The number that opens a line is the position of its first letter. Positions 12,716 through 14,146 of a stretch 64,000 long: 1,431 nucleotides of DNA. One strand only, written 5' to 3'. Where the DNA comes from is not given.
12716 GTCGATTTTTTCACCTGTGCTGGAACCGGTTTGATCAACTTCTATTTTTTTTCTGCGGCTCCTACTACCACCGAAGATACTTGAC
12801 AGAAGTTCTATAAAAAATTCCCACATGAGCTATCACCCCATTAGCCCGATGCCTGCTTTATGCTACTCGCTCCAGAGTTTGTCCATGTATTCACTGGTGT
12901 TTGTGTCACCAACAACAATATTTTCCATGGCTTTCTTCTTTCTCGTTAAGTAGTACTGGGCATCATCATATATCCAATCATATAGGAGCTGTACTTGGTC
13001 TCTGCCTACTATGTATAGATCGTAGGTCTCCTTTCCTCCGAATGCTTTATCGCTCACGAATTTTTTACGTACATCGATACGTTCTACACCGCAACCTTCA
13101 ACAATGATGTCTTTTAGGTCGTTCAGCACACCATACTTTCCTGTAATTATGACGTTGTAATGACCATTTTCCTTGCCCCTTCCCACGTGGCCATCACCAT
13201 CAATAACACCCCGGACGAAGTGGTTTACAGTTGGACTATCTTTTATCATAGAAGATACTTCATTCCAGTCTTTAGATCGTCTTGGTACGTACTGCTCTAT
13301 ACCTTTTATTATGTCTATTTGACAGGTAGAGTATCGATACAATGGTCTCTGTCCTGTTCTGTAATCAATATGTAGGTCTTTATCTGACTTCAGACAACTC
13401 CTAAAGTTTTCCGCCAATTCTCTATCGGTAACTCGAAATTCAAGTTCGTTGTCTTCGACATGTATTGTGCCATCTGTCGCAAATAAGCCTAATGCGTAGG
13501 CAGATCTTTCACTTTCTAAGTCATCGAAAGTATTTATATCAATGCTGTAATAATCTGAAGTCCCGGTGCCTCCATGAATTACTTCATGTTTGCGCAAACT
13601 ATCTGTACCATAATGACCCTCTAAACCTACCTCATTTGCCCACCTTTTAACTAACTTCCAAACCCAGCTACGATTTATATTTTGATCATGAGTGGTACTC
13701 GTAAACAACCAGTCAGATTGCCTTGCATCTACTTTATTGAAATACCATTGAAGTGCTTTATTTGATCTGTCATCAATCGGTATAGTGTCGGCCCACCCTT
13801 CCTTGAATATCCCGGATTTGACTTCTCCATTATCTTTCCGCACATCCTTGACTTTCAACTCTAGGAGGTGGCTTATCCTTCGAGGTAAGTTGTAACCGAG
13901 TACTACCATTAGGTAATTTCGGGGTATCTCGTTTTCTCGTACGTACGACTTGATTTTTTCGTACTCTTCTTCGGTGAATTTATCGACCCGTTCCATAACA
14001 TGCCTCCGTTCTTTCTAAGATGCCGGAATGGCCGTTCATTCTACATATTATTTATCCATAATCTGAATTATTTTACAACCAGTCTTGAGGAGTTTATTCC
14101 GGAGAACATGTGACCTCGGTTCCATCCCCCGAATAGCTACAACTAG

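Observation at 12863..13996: Tyrosine-recombinase remnant fused in frame to a complete double-motif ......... homing-endonuclease domain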

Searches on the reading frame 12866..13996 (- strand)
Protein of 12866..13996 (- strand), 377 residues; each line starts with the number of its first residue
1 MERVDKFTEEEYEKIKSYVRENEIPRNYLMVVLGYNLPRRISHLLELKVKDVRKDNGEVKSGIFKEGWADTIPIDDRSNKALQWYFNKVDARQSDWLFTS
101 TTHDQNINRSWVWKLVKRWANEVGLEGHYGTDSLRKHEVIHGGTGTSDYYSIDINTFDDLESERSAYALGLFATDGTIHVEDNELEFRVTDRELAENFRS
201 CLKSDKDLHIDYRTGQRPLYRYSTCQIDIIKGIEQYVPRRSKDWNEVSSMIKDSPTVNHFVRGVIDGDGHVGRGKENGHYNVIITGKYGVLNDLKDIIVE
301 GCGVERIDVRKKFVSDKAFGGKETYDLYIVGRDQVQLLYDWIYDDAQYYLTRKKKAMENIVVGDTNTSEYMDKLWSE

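Call 4: search_protein_families(library=pfam, proteins=[window:12866-13996:-], max_evalue=1)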
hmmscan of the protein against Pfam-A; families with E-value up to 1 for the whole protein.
window:12866-13996:- (377 aa): 4 families
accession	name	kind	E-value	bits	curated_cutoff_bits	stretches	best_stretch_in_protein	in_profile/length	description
PF00589.27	Phage_integrase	-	3.1e-14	53.6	27.1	1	7-136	3-134/172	Phage integrase family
PF14528.11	LAGLIDADG_3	-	2.6e-09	37.6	22.5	2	165-220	4-64/82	LAGLIDADG-like domain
PF05204.19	Hom_end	-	0.15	12.6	21.1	0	248-280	4-35/110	Homing endonuclease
PF13384.12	HTH_23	-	0.4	11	24.6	1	106-126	28-47/50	Homeodomain-like domain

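Call 5: search_protein_families(library=ncbifam, proteins=[window:12866-13996:-], max_evalue=1)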
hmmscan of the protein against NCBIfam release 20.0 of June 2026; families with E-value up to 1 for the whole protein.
window:12866-13996:- (377 aa): 7 families
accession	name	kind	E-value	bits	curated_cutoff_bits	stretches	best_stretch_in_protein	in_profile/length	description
NF040815.2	recomb_XerA_Arch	equivalog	9.3e-10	38.5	220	1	7-127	97-211/263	site-specific tyrosine recombinase/integron integrase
TIGR02225.1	recomb_XerD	equivalog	1e-09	38.2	329.6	1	23-136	122-240/290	site-specific tyrosine recombinase XerD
NF001399.0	PRK00283.1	subfamily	4.1e-08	32.8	279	1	24-126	133-238/300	tyrosine recombinase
TIGR02224.1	recomb_XerC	equivalog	0.00017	21.1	335.15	1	13-135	113-242/295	tyrosine recombinase XerC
NF007371.0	PRK09871.1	subfamily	0.00028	20.5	222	1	24-124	25-128/198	tyrosine-type DNA invertase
NF007370.0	PRK09870.1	subfamily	0.012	15.2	221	1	21-126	28-135/200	tyrosine-type DNA invertase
TIGR01541.1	tape_meas_lam_C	equivalog_domain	0.1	11.7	104.75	1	51-97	100-149/332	phage tail tape measure protein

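Call 6: find_homologous_proteins(query=window:12866-13996:-)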
Query window:12866-13996:- (377 aa): 3 proteins with E <= 0.001 among 1099 candidates.
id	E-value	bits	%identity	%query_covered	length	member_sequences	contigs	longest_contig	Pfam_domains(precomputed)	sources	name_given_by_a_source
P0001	5.4e-256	867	100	100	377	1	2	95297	PF14528.12,PF00589.28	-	-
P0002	4.3e-147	508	61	99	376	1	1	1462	PF14528.12,PF00589.28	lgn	-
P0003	9.8e-29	119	35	68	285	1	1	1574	PF14528.12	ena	-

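Call 11: find_encoding_contigs(protein=P0002, flank=10000)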
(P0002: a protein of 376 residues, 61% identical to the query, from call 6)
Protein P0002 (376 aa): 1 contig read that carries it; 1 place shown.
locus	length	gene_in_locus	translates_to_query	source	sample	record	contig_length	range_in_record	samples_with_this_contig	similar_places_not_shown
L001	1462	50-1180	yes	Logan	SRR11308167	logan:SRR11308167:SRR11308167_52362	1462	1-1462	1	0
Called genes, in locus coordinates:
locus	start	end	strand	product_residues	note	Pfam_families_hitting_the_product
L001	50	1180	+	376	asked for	PF00589:Phage_integrase, PF14528:LAGLIDADG_3 (faint)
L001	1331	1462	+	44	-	?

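Call 12: find_encoding_contigs(protein=P0003, flank=10000)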
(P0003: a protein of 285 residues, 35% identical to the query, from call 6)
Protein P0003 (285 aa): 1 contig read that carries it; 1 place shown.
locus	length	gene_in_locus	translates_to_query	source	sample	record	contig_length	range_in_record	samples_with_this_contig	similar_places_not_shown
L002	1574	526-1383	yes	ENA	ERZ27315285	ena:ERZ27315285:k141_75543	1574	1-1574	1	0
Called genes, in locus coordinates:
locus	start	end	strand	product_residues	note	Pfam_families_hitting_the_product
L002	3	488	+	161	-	?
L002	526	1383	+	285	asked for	PF14528:LAGLIDADG_3 (faint)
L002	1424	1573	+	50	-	?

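Call 13: find_encoding_contigs(protein=P0001, flank=10000)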
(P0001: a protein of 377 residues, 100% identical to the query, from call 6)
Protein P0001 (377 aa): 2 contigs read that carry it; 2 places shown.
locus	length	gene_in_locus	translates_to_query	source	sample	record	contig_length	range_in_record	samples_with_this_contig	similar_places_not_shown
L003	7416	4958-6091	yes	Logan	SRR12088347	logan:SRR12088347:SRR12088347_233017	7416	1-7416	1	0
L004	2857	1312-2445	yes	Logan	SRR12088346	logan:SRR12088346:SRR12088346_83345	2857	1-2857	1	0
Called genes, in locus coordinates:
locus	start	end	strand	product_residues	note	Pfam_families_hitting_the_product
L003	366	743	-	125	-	-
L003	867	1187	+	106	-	-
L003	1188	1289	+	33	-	-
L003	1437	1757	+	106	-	-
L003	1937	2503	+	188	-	PF00589:Phage_integrase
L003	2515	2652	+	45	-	-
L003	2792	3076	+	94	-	-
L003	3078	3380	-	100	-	-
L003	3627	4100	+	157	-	-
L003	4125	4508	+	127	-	-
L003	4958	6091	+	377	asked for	PF00589:Phage_integrase, PF14528:LAGLIDADG_3 (faint)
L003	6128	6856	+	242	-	-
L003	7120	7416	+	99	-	?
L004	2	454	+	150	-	?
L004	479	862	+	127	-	-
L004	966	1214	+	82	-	PF00932:LTD (weak)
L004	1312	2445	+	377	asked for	PF00589:Phage_integrase, PF14528:LAGLIDADG_3 (faint)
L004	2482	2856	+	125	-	?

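Call 23: search_solved_structures(query=A2, max_evalue=1, show_alignments=3)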
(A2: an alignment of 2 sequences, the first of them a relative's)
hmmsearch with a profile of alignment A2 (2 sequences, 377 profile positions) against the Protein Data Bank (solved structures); distinct sequences matched with E-value up to 1: 8.
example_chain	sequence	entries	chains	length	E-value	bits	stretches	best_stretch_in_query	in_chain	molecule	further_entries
4a8e_A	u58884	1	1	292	0.00093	21.6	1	7-126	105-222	PROBABLE TYROSINE RECOMBINASE XERC-LIKE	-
5dis_A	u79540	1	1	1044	0.51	12.5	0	48-124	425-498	Exportin-1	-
4bsm_A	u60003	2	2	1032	0.51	12.5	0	48-124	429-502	EXPORTIN-1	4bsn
8urj_A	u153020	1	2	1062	0.52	12.5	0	48-124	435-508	Exportin-1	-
3gb8_A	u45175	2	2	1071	0.52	12.5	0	48-124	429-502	Exportin-1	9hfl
11rm_A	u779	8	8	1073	0.53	12.5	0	48-124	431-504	Exportin-1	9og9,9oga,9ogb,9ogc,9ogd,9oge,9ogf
9b62_A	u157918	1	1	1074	0.53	12.5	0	48-124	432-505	Exportin-1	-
6tvo_A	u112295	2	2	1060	0.58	12.4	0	49-124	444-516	Exportin-1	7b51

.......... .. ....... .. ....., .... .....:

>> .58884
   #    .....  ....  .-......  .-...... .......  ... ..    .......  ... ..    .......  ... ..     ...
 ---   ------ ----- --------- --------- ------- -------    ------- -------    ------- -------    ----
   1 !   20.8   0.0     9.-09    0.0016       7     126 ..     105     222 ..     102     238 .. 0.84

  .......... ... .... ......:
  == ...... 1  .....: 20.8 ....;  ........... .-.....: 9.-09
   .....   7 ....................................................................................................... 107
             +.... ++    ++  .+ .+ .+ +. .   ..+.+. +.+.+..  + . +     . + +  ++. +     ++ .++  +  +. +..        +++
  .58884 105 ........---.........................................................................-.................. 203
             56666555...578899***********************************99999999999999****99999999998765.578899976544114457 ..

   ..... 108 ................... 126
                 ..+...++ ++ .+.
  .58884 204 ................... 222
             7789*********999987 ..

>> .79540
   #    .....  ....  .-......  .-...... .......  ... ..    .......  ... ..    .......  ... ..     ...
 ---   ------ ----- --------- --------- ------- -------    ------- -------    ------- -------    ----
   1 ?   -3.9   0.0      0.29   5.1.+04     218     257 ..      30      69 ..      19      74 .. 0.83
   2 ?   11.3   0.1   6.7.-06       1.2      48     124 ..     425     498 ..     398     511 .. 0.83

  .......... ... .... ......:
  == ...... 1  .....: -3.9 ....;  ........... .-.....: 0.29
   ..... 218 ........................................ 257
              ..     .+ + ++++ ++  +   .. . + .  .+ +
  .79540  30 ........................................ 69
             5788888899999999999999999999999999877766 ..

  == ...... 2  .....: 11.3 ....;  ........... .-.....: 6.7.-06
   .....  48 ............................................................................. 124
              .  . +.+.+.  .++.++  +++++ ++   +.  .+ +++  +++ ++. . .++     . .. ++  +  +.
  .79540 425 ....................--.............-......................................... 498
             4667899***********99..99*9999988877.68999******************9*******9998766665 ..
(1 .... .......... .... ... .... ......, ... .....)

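Call 24: search_protein_families(library=phrogs, proteins=[P0001, P0003], max_evalue=0.01)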
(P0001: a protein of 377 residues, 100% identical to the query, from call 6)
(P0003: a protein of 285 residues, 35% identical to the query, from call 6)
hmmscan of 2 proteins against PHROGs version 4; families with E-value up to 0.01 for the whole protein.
P0001 (377 aa): 3 families
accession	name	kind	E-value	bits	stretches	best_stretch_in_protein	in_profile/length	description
phrog_4645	-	DNA, RNA and nucleotide metabolism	8.2e-27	95.1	1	147-361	91-304/308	endonuclease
phrog_216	-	integration and excision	1.2e-17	64.9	1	8-136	57-189/301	integrase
phrog_1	-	integration and excision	1.8e-08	35.1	1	3-118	267-384/611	integrase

P0003 (285 aa): 2 families
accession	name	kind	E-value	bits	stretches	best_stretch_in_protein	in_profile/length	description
phrog_4645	-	DNA, RNA and nucleotide metabolism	4.9e-30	105.7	1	21-279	42-301/308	endonuclease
phrog_1303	-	DNA, RNA and nucleotide metabolism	0.003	18.3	1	2-60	8-62/184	DNA binding protein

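Call 25: search_protein_representatives(alignment_id=A2)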
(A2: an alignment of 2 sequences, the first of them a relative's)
Query: 2 sequences, 377 profile positions. Proteins with E-value up to 0.001 (for the whole library): 10102; up to 1e-10: 978; up to 1e-30: 3. The best 150 are listed.
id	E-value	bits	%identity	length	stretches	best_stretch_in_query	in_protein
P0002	9.5e-233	788.4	-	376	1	1-377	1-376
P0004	1.7e-38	149.1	-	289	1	143-361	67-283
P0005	3.4e-33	131.6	-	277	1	149-359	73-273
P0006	3.4e-30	121.8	-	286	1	149-359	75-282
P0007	3.1e-23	98.9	-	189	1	11-141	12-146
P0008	3.8e-23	98.6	-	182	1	14-148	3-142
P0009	4.1e-22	95.2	-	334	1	134-355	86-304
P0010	5.6e-22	94.7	-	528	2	138-360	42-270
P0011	2.1e-20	89.5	-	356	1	145-361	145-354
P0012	1.0e-18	84.0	-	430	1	134-360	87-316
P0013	1.0e-18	84.0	-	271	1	121-356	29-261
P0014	1.1e-18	83.9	-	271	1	150-359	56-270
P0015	1.8e-18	83.2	-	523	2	139-359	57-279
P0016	1.9e-18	83.1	-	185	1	11-142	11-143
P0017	1.9e-18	83.1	-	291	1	142-362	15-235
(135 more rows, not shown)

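Call 26: predict_structure(alignment_id=A2)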
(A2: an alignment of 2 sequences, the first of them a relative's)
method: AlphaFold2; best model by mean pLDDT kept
length: 377 residues; sequences in the alignment: 2
mean_pLDDT: 37.9   pTM: 0.29
mean pLDDT of the five models: 37.9, 35.4, 32.7, 32.5, 31.0
residues with pLDDT >= 90: 0; 70-90: 7; 50-70: 47; < 50: 323
segments of 3 or more residues with pLDDT < 50: 1-269, 299-303, 313-321, 343-377
pLDDT, mean of each block of 10 residues (from residue 1): 29 34 26 25 29 32 32 33 33 27 29 33 26 29 34 37 38 34 39 42 31 28 33 30 34 40 43 55 65 57 62 48 64 53 45 37 36 32
secondary structure, 60 per line:
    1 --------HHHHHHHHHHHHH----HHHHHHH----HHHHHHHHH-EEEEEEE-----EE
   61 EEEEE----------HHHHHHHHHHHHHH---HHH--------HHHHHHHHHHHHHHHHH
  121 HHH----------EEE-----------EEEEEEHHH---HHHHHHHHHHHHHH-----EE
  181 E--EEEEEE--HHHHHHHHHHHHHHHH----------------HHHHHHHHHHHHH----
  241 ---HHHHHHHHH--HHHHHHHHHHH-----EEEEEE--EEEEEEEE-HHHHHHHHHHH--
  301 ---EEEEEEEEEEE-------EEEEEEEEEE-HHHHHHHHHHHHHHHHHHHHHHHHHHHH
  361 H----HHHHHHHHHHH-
elements in order: H9-21 H26-32 H37-45 E47-53 E59-65 H76-89 H104-123 E134-136 E148-153 H160-173 E179-181 E184-189 H192-207 H224-236 H244-252 H255-265 E271-276 E279-286 H288-298 E304-314 E322-331 H333-361 H366-376

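Call 32: find_related_loci(query=A2, collection=genome_contigs, flank=10000)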
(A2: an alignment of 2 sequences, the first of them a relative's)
Query A2 (377 aa) in genome_contigs; peptide patterns used: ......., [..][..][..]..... (x = any residue, [..] = any of these).
599 stretches matched a pattern (row limit reached: there are more); 1 encode a relative of the query (tblastn E <= 1e-3); 1 distinct loci.
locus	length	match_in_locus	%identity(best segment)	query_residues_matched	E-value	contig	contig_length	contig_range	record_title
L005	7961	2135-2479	23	40-148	5e-8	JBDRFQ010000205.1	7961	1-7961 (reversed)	MAG: Candidatus Eisenbacteria bacterium isolate MEGAHIT-group-1.380 k141_7413066, whole genome shotgun sequence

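Call 33: find_related_loci(query=A2, collection=viral_contigs, flank=10000)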
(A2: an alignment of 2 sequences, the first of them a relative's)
Query A2 (377 aa) in viral_contigs; peptide patterns used: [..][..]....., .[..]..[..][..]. (x = any residue, [..] = any of these).
600 stretches matched a pattern (row limit reached: there are more); 3 encode a relative of the query (tblastn E <= 1e-3); 3 distinct loci.
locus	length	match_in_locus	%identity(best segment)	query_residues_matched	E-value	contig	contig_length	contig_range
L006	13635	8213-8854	27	150-353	2e-10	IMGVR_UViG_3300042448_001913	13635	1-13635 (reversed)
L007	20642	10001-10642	27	150-353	2e-10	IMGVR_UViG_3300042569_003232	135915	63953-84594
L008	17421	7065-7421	29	155-269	2e-7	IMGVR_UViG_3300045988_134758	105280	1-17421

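Call 38: find_homologous_proteins(query=A3, max_evalue=0.00001)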
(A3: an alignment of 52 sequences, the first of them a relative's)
Query A3 (52 sequences) (377 aa, profile of the alignment): 7 proteins with E <= 0.00001 among 3477 candidates.
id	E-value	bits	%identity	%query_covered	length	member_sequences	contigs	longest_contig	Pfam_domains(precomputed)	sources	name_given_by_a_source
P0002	4.5e-88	314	61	99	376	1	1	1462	PF14528.12,PF00589.28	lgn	-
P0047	2.3e-87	311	26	58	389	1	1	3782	PF14528.12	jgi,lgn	jgi:DNA invertase Pin-like site-specific DNA recombinase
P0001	4.2e-87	310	100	100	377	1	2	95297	PF14528.12,PF00589.28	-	-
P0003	1.4e-71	259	35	68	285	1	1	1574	PF14528.12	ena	-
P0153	1.5e-46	177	24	55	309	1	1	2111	PF13518.13,PF14528.12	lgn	-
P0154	2.6e-40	157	26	61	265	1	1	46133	PF14528.12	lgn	-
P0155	9.1e-22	96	33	29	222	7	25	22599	PF14528.12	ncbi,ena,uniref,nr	ncbi:MAG: hypothetical protein COV41_02830 [Candidatus Brennerbacteria bacterium CG11_big_fil_rev_8_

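Call 41: search_protein_families(library=pfam, alignment_id=A3, max_evalue=0.001)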
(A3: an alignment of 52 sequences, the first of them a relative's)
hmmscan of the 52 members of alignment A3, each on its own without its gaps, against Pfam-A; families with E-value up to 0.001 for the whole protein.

A. member 1, P0001 (377 aa): 2 families
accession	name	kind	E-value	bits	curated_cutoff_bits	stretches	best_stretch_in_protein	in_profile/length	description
PF00589.27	Phage_integrase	-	3.1e-14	53.6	27.1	1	7-136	3-134/172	Phage integrase family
PF14528.11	LAGLIDADG_3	-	2.6e-09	37.6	22.5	1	165-220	4-64/82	LAGLIDADG-like domain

B. families by the number of members that match (of 52 scanned): 31 families (the first 25 are shown)
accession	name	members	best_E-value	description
PF14528.11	LAGLIDADG_3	40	5.5e-15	LAGLIDADG-like domain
PF00589.27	Phage_integrase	14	1e-28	Phage integrase family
PF02796.21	HTH_7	8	1.8e-13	Helix-turn-helix domain of resolvase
PF13384.12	HTH_23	7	1.1e-09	Homeodomain-like domain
PF13936.12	HTH_38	7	1.3e-09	Helix-turn-helix domain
PF13518.12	HTH_28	7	7.1e-09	Helix-turn-helix domain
PF08281.18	Sigma70_r4_2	4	1.2e-07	Sigma-70, region 4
PF15978.11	TnsD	3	5.2e-06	Tn7-like transposition protein D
PF04545.22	Sigma70_r4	3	1.6e-05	Sigma-70, region 4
PF00961.24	LAGLIDADG_1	3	0.00018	LAGLIDADG endonuclease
PF19610.4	DUF6115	2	1.1e-08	Family of unknown function (DUF6115)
PF05225.22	HTH_psq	2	3.8e-06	helix-turn-helix, Psq domain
PF00196.25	GerE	2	2.8e-05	Bacterial regulatory proteins, luxR family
PF05204.19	Hom_end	2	2.9e-05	Homing endonuclease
PF04218.19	CENP-B_N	2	3e-05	CENP-B N-terminal DNA-binding domain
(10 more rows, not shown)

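Call 44: predict_structure(alignment_id=A3)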
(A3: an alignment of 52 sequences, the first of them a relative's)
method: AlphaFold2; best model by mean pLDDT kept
length: 377 residues; sequences in the alignment: 52
mean_pLDDT: 92.5   pTM: 0.71
mean pLDDT of the five models: 92.5, 92.0, 91.5, 91.6, 90.7
residues with pLDDT >= 90: 312; 70-90: 46; 50-70: 16; < 50: 3
segments of 3 or more residues with pLDDT < 50: none
pLDDT, mean of each block of 10 residues (from residue 1): 84 97 97 93 96 97 89 95 98 96 89 97 96 75 58 94 98 97 95 98 95 96 95 97 96 98 98 87 97 98 97 78 93 97 98 96 80 74
secondary structure, 60 per line:
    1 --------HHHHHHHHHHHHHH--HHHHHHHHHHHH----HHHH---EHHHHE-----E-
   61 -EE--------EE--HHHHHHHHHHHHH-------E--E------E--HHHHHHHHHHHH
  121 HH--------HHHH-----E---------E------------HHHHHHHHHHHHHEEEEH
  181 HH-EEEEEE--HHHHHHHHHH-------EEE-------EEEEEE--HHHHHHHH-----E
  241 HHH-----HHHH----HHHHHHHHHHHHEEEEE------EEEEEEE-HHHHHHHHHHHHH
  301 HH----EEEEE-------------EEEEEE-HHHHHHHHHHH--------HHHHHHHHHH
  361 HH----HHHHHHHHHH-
elements in order: H9-22 H25-36 H41-44 H49-52 H76-88 H109-122 H131-134 H163-175 E176-179 E184-189 H192-201 E209-211 E219-224 H227-234 H249-252 H257-268 E269-273 E280-286 H288-302 E307-311 E325-330 H332-342 H351-362 H367-376
